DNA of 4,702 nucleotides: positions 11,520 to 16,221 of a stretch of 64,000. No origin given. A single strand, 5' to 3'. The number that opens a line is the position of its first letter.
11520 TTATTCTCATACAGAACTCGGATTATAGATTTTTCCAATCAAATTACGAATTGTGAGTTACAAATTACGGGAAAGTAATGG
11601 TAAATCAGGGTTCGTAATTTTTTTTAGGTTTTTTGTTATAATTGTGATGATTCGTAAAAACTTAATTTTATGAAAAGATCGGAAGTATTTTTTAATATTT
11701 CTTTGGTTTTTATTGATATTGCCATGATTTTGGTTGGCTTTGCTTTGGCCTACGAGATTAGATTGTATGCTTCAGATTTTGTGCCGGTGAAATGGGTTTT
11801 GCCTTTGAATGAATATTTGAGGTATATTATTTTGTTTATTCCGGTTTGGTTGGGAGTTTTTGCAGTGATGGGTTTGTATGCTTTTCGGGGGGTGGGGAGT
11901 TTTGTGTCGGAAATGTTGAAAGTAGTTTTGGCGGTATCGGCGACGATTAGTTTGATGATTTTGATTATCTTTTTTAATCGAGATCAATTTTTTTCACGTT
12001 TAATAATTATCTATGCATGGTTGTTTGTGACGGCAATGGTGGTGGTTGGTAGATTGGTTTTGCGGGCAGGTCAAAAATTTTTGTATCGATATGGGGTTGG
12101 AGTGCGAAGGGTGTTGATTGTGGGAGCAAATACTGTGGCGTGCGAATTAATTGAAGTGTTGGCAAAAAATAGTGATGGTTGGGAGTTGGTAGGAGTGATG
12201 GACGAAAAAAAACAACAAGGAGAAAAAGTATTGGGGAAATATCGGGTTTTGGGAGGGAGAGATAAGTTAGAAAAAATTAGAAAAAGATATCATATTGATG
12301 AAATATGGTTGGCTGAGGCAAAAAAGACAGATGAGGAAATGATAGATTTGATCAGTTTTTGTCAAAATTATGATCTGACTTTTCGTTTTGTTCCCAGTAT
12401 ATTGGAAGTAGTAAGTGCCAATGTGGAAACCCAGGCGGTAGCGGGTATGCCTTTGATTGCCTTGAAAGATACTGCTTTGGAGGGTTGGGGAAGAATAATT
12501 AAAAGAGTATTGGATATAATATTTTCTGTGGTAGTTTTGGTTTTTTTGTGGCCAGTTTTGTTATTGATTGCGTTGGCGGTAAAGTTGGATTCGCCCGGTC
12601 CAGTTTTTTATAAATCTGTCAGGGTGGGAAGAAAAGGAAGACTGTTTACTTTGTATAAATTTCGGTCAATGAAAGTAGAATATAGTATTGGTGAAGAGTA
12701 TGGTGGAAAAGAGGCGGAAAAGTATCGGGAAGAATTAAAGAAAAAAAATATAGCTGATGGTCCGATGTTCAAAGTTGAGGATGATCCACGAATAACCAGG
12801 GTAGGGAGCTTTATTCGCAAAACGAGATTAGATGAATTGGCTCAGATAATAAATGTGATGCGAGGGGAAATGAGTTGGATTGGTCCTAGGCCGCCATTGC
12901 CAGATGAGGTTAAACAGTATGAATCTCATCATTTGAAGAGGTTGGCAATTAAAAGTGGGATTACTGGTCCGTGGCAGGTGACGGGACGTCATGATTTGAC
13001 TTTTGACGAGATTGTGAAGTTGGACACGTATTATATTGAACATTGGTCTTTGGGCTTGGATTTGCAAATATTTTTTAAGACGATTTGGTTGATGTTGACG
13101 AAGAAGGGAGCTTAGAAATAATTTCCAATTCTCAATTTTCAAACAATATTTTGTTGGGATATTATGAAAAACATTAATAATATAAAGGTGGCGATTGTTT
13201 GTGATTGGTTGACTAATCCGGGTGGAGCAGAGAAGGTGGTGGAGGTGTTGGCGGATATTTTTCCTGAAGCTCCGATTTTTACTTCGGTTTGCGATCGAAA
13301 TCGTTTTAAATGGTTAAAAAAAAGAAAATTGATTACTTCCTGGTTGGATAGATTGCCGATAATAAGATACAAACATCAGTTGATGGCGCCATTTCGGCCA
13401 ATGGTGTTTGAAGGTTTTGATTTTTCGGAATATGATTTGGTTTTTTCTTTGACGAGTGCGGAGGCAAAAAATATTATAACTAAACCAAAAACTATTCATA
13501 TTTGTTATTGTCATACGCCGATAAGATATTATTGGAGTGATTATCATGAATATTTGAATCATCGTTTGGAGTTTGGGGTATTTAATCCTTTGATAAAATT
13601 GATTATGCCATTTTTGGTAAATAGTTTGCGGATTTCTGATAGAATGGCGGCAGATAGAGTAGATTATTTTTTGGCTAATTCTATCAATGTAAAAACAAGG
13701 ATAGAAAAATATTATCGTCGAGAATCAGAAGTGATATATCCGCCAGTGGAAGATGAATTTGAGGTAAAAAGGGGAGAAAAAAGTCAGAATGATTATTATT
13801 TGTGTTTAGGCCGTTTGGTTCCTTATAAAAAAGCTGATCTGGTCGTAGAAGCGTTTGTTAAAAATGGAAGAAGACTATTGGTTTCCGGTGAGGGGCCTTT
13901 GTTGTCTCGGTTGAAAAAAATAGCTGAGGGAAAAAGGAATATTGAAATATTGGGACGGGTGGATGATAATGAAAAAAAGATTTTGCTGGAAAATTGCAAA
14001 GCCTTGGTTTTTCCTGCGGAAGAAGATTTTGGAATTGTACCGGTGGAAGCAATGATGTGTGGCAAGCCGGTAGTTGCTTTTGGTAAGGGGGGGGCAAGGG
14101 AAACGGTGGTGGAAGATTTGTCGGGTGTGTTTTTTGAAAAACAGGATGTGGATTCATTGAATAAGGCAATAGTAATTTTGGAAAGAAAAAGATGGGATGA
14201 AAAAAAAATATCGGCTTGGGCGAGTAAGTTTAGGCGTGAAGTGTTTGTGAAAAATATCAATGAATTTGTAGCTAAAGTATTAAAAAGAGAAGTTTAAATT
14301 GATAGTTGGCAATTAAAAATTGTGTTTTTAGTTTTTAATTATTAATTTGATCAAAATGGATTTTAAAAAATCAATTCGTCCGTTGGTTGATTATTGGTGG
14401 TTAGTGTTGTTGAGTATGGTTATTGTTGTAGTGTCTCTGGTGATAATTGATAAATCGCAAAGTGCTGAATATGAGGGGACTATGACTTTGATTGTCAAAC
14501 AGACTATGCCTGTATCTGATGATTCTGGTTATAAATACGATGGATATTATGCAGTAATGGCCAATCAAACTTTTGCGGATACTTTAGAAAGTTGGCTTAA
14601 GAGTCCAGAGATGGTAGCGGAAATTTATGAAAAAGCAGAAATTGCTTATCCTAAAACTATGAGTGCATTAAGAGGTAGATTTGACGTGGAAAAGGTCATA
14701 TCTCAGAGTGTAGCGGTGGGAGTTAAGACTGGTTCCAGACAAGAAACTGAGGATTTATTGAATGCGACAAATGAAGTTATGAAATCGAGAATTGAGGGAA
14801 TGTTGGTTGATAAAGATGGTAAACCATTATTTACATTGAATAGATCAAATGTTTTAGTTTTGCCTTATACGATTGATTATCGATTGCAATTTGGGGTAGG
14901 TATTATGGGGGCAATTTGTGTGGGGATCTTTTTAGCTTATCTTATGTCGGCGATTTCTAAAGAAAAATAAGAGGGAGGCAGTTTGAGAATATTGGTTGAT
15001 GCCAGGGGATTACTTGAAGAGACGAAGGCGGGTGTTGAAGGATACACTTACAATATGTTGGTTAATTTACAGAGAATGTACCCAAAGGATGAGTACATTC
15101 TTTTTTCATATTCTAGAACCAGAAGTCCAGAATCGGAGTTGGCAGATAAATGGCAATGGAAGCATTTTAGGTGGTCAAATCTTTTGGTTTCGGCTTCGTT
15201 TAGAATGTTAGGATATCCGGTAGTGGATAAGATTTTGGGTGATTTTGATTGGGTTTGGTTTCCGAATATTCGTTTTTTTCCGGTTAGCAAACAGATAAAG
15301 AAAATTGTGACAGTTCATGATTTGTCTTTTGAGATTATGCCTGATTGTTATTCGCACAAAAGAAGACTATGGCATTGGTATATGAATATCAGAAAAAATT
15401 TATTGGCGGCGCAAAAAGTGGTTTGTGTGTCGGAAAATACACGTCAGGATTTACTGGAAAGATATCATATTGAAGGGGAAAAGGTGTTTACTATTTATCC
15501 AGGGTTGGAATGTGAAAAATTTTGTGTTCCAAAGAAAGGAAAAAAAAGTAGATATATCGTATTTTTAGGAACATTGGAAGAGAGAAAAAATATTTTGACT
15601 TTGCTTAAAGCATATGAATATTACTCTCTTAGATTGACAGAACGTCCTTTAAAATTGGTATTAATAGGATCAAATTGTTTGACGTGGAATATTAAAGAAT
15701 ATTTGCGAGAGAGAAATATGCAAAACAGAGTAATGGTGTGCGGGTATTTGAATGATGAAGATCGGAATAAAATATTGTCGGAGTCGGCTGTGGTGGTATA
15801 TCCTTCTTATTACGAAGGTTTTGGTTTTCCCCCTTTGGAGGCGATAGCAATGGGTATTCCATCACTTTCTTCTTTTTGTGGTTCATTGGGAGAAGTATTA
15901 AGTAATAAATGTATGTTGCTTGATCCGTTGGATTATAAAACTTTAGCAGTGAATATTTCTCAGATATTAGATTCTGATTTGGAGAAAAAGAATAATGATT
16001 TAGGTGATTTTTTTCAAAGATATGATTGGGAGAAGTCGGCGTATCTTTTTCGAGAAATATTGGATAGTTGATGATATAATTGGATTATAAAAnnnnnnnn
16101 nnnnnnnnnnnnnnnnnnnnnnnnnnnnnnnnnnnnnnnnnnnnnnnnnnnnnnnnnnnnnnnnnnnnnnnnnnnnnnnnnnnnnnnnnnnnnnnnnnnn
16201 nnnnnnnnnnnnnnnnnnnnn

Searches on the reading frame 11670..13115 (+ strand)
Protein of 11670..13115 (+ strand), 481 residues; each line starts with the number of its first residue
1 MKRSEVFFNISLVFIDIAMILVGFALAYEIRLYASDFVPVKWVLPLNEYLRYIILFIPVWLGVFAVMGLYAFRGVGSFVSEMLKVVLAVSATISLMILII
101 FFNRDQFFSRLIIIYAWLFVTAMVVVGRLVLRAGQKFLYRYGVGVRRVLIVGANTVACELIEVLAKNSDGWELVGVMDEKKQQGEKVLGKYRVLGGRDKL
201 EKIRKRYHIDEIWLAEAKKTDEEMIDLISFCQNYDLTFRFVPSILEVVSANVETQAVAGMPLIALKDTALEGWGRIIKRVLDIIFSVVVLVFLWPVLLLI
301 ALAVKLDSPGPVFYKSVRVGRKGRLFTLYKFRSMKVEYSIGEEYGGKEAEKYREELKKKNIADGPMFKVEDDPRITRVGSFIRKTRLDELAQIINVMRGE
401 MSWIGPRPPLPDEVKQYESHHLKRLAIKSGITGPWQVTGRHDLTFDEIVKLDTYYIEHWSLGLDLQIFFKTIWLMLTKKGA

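Call 66: search_protein_families(library=pfam, proteins=[window:11670-13115:+], max_evalue=0.00001)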
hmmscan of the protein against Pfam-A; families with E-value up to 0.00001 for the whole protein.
window:11670-13115:+ (481 aa): 2 families
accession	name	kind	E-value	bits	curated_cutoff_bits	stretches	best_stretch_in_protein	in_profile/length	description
PF02397.22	Bac_transf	-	2.1e-64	216.8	27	1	278-476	1-178/179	Bacterial sugar transferase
PF13727.12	CoA_binding_3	-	4.2e-18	66.4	25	1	67-242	3-175/175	CoA-binding domain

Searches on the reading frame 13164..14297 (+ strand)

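Call 66: search_protein_families(library=pfam, proteins=[window:13164-14297:+], max_evalue=0.00001)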
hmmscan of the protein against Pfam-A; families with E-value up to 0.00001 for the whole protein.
window:13164-14297:+ (377 aa): 2 families
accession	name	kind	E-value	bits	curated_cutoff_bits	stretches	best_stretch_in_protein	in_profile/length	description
PF00534.26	Glycos_transf_1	-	4.7e-29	101.6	26.4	1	197-345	3-161/172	Glycosyl transferases group 1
PF13692.12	Glyco_trans_1_4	-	3.2e-21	76.5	27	1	212-338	4-138/142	Glycosyl transferases group 1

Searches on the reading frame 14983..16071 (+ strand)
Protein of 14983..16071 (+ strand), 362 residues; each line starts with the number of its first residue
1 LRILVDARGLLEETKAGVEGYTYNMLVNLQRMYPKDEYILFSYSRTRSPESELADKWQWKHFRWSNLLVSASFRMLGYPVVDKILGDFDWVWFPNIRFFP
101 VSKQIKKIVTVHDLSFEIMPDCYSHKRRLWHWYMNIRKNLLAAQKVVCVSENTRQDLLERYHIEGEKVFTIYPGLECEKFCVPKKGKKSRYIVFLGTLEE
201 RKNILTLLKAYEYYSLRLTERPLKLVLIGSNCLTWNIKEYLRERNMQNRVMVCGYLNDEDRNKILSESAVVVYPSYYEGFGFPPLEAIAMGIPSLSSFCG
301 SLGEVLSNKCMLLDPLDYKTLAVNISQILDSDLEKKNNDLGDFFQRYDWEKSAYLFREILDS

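Call 66: search_protein_families(library=pfam, proteins=[window:14983-16071:+], max_evalue=0.00001)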
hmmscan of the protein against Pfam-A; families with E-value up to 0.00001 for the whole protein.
window:14983-16071:+ (362 aa): 4 families
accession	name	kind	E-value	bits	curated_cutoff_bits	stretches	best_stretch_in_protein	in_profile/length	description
PF00534.26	Glycos_transf_1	-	5.3e-24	85.1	26.4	1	184-340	10-165/172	Glycosyl transferases group 1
PF13692.12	Glyco_trans_1_4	-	3.6e-20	73.1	27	1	190-330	2-141/142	Glycosyl transferases group 1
PF13439.12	Glyco_transf_4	-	2.6e-12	47.5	28.5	1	17-178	3-169/170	Glycosyltransferase Family 4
PF20706.3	GT4-conflict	-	2.8e-11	43.5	26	1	142-324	146-335/385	Family 4 Glycosyltransferase in conflict systems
